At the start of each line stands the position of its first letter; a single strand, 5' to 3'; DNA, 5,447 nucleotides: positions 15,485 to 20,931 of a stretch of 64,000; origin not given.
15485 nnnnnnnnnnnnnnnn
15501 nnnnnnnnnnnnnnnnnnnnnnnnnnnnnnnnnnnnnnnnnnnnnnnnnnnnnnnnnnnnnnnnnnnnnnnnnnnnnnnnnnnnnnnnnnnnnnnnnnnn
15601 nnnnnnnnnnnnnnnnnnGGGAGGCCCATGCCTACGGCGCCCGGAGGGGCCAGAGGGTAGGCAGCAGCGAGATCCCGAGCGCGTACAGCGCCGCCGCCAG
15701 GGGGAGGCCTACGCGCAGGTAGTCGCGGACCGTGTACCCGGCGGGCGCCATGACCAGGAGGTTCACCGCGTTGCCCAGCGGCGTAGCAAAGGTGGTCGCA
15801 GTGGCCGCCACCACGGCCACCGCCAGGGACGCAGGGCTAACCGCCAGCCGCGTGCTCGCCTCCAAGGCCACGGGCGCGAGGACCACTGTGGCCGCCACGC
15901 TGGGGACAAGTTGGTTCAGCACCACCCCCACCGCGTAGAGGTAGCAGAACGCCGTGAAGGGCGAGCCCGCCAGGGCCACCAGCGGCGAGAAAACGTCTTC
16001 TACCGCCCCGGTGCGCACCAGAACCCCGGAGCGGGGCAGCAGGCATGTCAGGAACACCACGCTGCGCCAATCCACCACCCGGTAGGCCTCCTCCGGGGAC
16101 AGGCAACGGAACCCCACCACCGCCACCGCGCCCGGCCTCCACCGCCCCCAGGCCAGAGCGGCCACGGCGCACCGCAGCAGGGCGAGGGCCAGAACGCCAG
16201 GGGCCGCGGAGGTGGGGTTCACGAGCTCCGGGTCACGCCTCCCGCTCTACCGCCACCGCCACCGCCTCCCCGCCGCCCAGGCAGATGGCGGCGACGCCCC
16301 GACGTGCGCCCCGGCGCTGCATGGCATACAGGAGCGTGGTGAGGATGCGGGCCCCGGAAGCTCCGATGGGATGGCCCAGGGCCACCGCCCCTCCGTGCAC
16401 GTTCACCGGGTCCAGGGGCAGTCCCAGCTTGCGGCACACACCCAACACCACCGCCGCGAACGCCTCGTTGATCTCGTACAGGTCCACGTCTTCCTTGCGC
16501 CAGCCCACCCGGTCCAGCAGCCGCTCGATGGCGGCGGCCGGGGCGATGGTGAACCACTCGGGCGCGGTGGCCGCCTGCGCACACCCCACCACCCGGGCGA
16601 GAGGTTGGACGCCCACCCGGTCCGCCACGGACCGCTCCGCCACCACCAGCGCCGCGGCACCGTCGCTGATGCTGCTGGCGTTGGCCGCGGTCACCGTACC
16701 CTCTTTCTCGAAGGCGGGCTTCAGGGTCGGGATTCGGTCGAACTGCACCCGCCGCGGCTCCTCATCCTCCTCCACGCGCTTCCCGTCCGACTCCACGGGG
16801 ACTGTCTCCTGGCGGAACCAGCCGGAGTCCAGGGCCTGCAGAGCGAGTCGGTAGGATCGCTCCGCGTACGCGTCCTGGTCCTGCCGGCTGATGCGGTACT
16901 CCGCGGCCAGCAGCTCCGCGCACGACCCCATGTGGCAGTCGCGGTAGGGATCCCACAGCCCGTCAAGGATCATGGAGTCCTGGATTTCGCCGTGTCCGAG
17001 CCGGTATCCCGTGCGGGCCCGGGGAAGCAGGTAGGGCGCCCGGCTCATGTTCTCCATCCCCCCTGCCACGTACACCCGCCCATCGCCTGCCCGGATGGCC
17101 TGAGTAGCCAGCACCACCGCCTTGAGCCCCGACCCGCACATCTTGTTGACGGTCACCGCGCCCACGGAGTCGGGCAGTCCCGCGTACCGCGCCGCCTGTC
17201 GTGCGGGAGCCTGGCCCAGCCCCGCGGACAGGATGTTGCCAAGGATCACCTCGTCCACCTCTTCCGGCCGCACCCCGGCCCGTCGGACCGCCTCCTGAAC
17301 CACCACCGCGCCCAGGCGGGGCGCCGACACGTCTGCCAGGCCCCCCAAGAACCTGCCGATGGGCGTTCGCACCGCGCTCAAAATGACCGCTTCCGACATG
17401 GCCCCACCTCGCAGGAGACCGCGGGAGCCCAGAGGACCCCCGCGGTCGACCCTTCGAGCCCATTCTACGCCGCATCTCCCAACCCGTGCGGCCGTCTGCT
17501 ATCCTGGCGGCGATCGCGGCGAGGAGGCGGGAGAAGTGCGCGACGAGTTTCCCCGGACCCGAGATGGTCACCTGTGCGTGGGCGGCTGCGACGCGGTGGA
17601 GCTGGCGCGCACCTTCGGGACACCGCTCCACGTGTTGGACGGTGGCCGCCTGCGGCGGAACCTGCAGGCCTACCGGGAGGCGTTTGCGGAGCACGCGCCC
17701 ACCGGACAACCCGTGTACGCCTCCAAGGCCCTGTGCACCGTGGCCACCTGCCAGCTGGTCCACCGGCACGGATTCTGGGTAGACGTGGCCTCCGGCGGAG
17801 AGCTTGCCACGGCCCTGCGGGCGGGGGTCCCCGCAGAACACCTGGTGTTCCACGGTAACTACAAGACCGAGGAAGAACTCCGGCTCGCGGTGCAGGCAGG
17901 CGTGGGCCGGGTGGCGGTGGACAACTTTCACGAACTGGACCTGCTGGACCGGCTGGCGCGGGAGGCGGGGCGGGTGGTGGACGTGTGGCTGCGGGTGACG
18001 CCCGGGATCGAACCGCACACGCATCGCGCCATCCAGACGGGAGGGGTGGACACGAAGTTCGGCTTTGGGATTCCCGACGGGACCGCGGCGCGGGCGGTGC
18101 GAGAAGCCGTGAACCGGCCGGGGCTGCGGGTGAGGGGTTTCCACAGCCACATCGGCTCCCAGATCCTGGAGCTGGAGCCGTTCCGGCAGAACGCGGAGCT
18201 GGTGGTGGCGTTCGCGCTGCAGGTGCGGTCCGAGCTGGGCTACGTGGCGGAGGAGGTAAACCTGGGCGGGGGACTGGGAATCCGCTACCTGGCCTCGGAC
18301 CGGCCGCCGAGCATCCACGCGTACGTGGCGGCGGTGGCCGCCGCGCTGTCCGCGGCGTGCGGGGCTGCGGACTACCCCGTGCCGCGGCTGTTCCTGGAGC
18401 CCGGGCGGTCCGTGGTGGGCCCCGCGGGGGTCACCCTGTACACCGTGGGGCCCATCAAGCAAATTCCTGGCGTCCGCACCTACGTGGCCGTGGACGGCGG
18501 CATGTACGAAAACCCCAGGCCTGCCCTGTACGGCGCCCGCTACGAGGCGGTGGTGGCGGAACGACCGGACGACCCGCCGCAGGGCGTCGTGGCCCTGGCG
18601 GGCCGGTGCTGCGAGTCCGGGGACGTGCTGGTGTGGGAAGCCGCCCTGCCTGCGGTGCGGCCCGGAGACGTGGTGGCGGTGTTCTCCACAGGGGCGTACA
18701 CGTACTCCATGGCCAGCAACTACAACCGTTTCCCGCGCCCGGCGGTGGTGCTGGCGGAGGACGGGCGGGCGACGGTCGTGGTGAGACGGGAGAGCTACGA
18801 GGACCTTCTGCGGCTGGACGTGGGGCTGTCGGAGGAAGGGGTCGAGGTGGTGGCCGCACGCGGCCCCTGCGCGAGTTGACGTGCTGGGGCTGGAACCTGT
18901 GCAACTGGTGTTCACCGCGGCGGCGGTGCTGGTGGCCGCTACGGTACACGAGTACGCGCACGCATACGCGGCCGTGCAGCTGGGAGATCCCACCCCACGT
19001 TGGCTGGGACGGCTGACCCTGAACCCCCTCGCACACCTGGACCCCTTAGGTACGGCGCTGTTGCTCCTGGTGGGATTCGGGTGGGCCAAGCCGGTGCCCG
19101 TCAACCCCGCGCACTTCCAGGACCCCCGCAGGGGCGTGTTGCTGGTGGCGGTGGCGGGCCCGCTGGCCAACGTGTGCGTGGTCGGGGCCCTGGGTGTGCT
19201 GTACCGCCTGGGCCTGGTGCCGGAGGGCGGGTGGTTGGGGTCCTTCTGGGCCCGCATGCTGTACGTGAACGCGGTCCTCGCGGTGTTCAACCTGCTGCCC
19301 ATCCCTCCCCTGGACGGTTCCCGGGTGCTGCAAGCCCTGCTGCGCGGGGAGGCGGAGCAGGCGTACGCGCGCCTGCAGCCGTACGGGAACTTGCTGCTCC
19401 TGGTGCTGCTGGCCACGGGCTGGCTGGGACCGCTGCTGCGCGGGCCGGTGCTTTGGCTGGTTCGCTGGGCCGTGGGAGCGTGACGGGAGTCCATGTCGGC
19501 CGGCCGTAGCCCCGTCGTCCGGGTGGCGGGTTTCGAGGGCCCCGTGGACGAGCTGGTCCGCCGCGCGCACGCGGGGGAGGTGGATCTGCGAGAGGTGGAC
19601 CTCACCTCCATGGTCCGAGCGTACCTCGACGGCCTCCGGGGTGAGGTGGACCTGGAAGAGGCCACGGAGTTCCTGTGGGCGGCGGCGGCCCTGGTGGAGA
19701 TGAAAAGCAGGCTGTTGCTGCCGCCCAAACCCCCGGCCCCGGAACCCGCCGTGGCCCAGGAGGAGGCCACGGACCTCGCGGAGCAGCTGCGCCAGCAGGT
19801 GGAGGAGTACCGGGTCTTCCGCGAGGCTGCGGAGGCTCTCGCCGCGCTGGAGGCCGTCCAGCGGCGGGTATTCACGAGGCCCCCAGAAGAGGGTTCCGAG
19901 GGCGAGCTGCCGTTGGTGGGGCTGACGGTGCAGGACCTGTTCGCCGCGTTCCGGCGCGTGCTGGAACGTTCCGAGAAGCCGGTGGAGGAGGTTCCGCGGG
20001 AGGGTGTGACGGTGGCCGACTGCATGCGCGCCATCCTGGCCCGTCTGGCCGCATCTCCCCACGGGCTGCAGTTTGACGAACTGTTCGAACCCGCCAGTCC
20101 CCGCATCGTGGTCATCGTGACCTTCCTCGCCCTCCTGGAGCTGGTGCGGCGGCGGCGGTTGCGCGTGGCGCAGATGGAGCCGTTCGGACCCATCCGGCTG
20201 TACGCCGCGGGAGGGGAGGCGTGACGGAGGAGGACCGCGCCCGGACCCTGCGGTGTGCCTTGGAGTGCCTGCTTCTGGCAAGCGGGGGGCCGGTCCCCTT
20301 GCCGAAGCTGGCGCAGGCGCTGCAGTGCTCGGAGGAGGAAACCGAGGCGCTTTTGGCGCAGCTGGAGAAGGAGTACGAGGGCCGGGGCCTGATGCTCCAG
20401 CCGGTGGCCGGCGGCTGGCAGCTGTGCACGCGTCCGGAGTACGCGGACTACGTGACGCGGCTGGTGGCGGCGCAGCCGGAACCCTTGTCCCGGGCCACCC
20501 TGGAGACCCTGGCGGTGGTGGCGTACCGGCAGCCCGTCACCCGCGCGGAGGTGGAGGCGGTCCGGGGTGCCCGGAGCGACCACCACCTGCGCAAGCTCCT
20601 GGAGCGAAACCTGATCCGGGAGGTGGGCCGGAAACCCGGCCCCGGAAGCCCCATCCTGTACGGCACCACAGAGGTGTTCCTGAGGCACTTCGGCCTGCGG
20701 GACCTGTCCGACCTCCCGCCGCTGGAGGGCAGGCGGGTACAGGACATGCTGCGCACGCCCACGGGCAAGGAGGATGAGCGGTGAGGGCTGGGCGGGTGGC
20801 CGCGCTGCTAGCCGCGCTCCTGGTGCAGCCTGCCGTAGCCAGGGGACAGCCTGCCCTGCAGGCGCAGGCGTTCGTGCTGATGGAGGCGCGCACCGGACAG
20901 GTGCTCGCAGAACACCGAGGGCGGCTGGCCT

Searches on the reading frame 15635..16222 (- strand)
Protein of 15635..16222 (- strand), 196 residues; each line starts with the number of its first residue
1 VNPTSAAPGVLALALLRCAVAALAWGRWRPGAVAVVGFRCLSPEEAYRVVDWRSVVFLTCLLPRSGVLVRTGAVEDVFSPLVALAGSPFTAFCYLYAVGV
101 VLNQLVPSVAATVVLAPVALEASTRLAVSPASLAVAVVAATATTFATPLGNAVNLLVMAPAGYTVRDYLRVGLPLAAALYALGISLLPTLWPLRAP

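Call 73: search_protein_families(library=pfam, proteins=[window:15635-16222:-], max_evalue=0.00001)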
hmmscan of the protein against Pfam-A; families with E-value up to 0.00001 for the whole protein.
window:15635-16222:- (196 aa): 1 family
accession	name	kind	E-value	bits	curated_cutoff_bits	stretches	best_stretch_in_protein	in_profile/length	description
PF03600.22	CitMHS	-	2e-18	67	31.9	1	9-139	208-335/336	Citrate transporter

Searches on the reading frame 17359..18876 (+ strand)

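Call 73: search_protein_families(library=pfam, proteins=[window:17359-18876:+], max_evalue=0.00001)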
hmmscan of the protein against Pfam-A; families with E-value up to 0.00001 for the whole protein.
window:17359-18876:+ (506 aa): 3 families
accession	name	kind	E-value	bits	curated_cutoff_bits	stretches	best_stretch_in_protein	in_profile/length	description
PF02784.22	Orn_Arg_deC_N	-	1.1e-53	182.6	23.4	1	98-353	4-246/247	Pyridoxal-dependent decarboxylase, pyridoxal binding domain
PF00278.28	Orn_DAP_Arg_deC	-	2.8e-16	60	23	1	325-445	5-95/95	Pyridoxal-dependent decarboxylase, C-terminal sheet domain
PF01168.26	Ala_racemase_N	-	4e-06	27.1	24.1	0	96-288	4-180/220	Alanine racemase, N-terminal domain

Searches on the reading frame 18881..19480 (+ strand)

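Call 73: search_protein_families(library=pfam, proteins=[window:18881-19480:+], max_evalue=0.00001)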
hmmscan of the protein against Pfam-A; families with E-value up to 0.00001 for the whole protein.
window:18881-19480:+ (200 aa): 1 family
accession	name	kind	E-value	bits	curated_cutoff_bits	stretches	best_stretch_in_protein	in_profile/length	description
PF02163.28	Peptidase_M50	-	7.2e-13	48.8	27.2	1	116-165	157-206/221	Peptidase family M50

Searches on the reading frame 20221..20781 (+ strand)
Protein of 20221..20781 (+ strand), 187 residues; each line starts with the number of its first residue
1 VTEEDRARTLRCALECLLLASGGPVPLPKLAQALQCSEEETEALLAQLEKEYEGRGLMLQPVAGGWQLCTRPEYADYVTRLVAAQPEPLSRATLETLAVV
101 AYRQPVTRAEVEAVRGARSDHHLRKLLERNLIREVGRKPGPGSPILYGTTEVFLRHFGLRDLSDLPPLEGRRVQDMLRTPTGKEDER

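Call 73: search_protein_families(library=pfam, proteins=[window:20221-20781:+], max_evalue=0.00001)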
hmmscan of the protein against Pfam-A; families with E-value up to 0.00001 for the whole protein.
window:20221-20781:+ (187 aa): 1 family
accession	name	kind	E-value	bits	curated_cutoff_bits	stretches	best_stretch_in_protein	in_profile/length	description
PF04079.22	SMC_ScpB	-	9.3e-56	188.3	27.4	1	13-168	2-160/160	Segregation and condensation complex subunit ScpB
